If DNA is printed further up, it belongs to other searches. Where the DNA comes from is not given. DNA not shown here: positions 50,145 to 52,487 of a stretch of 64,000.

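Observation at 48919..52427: Shared AraC-type operator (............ direct repeats, 21-nt spacing, abutting a TATAAT promoter) links the AraC/XylR regulator, a secreted FAD oxidoreductase and the CarbopepD_reg TonB receptor into one regulon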

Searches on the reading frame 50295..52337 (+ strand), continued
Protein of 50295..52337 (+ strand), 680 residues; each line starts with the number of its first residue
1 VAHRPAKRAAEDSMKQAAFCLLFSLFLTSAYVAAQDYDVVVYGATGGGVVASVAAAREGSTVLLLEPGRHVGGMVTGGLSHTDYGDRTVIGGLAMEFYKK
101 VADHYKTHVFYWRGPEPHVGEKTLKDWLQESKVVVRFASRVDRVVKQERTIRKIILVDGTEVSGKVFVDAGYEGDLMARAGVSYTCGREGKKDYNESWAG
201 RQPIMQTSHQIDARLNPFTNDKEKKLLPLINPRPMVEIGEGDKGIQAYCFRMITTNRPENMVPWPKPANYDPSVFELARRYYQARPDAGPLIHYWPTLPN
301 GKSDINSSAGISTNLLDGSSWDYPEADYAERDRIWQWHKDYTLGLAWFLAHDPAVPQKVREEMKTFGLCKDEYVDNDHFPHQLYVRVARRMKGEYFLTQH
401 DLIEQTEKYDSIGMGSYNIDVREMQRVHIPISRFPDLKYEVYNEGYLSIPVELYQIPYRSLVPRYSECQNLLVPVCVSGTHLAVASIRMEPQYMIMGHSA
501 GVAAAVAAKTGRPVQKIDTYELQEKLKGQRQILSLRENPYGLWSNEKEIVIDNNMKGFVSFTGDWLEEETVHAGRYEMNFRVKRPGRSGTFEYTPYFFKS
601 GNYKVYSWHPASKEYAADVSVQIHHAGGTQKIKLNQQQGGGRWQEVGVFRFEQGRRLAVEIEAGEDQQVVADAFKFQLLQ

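Call 50: find_encoding_contigs(protein=P0179, flank=10000, max_places=1)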
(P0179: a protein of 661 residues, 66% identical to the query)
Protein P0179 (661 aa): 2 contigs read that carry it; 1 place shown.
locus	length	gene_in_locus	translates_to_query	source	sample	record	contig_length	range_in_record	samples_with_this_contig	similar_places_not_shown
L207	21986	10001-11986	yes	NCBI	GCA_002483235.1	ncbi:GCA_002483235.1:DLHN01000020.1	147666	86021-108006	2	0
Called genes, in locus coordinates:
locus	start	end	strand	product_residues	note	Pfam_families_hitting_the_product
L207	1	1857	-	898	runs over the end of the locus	PF02837:Glyco_hydro_2_N, PF13364:BetaGal_ABD2 (faint), PF22666:Glyco_hydro_2_N2 (weak), PF00703:Glyco_hydro_2, PF02836:Glyco_hydro_2_C, PF11721:Malectin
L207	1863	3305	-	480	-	-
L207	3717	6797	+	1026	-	PF13620:CarboxypepD_reg, PF13715:CarbopepD_reg_2, PF07715:Plug, PF00593:TonB_dep_Rec_b-barrel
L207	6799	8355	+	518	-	PF14322:SusD-like_3, PF07980:SusD_RagB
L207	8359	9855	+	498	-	PF02469:Fasciclin, PF24517:CBM96, PF16184:Cadherin_3 (weak)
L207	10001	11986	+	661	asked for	PF12831:FAD_oxidored, PF25275:Golvesin_C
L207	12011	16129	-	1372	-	PF07494:Reg_prop (faint), PF23748:Beta-prop_LRRK2 (faint), PF07495:Y_Y_Y, PF00512:HisKA, PF02518:HATPase_c, PF00072:Response_reg, PF00165:HTH_AraC, PF12833:HTH_18, +1 more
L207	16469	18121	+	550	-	PF01120:Alpha_L_fucos, PF16757:Fucosidase_C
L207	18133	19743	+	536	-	PF01120:Alpha_L_fucos, PF16757:Fucosidase_C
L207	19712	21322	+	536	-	PF01120:Alpha_L_fucos, PF16757:Fucosidase_C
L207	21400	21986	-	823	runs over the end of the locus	PF02837:Glyco_hydro_2_N, PF00703:Glyco_hydro_2, PF02836:Glyco_hydro_2_C, PF16355:DUF4982, PF18565:Glyco_hydro2_C5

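Call 51: find_encoding_contigs(protein=P0144, flank=10000, max_places=1)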
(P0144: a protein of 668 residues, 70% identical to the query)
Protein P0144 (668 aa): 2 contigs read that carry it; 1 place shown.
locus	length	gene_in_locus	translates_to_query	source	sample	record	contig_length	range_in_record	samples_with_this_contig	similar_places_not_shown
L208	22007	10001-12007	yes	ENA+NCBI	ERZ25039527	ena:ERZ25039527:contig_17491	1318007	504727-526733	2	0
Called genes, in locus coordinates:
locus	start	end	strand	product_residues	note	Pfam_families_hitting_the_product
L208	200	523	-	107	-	PF01329:Pterin_4a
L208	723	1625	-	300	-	PF03279:Lip_A_acyltrans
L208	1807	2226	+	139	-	-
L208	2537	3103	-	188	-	PF00881:Nitroreductase, PF14512:TM1586_NiRdase (faint)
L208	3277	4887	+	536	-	PF00135:COesterase, PF20434:BD-FAE (weak), PF07859:Abhydrolase_3 (faint)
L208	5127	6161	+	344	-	PF08240:ADH_N, PF16912:Glu_dehyd_C (weak), PF00107:ADH_zinc_N, PF13602:ADH_zinc_N_2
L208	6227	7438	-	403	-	PF07690:MFS_1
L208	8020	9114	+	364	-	PF08450:SGL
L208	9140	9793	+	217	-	-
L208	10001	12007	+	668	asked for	PF12831:FAD_oxidored, PF25275:Golvesin_C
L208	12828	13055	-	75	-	PF11146:DUF2905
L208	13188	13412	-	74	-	-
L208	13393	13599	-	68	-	-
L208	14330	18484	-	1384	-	PF00801:PKD (faint), PF17803:Cadherin_4 (faint), PF17963:Big_9 (faint), PF19077:Big_13 (faint), PF00028:Cadherin (faint), PF18911:PKD_4, PF18911:PKD_4, PF18962:Por_Secre_tail, +4 more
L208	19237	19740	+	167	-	PF01272:GreA_GreB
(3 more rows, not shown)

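Call 52: find_encoding_contigs(protein=P0130, flank=10000, max_places=1)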
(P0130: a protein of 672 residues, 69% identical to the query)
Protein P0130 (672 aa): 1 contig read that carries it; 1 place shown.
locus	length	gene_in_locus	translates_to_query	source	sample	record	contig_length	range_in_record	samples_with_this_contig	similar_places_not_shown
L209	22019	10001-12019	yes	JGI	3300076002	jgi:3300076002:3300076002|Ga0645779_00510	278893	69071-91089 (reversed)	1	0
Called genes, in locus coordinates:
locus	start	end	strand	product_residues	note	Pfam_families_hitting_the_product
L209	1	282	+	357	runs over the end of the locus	PF04773:FecR, PF16344:FecR_C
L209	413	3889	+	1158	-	PF07660:STN, PF13620:CarboxypepD_reg, PF13715:CarbopepD_reg_2, PF07715:Plug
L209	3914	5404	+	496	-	PF14322:SusD-like_3 (weak), PF07980:SusD_RagB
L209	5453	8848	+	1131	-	PF01266:DAO (weak), PF07992:Pyr_redox_2 (weak), PF12831:FAD_oxidored, PF13450:NAD_binding_8 (weak), PF00890:FAD_binding_2 (weak), PF01266:DAO (weak), PF12831:FAD_oxidored, PF12831:FAD_oxidored, +8 more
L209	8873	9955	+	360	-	-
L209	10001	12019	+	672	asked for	PF03486:HI0933_like (faint), PF12831:FAD_oxidored, PF25275:Golvesin_C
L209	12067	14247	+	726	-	PF02065:Melibiase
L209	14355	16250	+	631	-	-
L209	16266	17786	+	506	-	PF02449:Glyco_hydro_42 (faint), PF16116:DUF4832 (weak)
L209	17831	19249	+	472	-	PF16499:Melibiase_2 (weak), PF17801:Melibiase_C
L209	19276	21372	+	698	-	PF01301:Glyco_hydro_35 (faint), PF02449:Glyco_hydro_42, PF08532:Glyco_hydro_42M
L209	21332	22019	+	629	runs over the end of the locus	PF22842:Pel9A-like_beta_helix (weak), PF21231:GH141_M, PF13229:Beta_helix (weak), PF05048:NosD (weak), PF13229:Beta_helix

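Call 59: search_protein_families(library=ncbifam, proteins=[window:50334-52334:+], max_evalue=0.00001)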
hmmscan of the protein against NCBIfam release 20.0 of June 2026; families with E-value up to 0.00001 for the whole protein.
window:50334-52334:+ (667 aa): 1 family
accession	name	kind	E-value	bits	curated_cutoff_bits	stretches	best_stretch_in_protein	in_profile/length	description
NF053717.1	VnlPnlRedVprA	equivalog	8.7e-06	24.8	600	0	22-61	5-44/481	vinyl phenol reductase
